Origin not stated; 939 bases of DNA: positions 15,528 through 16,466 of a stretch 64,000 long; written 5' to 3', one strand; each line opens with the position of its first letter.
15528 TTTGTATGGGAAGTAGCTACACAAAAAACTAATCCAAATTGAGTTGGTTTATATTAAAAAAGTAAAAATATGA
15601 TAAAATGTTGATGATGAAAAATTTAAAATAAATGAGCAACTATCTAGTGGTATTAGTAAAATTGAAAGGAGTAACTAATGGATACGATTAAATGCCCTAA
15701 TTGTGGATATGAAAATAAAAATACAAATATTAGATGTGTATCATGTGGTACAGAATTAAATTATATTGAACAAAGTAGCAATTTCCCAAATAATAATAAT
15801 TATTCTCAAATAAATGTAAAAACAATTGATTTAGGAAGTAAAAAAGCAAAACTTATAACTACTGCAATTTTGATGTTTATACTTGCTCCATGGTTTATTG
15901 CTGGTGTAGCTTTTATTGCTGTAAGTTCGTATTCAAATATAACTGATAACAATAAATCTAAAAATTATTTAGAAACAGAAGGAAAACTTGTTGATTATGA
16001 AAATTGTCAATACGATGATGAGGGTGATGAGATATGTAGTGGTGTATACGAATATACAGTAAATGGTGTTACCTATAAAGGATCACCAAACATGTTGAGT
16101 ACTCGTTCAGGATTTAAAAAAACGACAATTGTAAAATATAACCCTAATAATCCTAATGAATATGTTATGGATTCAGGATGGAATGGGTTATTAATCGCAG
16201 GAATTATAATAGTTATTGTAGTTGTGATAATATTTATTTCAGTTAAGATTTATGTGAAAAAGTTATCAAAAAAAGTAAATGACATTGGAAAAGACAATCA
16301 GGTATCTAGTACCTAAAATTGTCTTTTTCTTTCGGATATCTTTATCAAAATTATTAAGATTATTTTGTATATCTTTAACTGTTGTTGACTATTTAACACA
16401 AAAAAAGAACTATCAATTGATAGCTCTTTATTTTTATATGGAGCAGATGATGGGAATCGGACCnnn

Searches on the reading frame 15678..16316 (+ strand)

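Call 35: search_protein_families(library=pfam, proteins=[window:15678-16316:+], max_evalue=0.001)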
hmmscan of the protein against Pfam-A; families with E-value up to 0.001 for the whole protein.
window:15678-16316:+ (212 aa): 3 families
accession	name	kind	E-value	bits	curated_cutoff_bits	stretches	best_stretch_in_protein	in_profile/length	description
PF12158.14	DUF3592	-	3.8e-06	27.9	25.3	1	111-168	14-83/84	Domain of unknown function (DUF3592)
PF13240.11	Zn_Ribbon_1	-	1.7e-05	24.9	25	1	5-27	1-23/23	zinc-ribbon domain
PF12773.13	DZR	-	0.00083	19.9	27.3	0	6-28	1-23/45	Double zinc ribbon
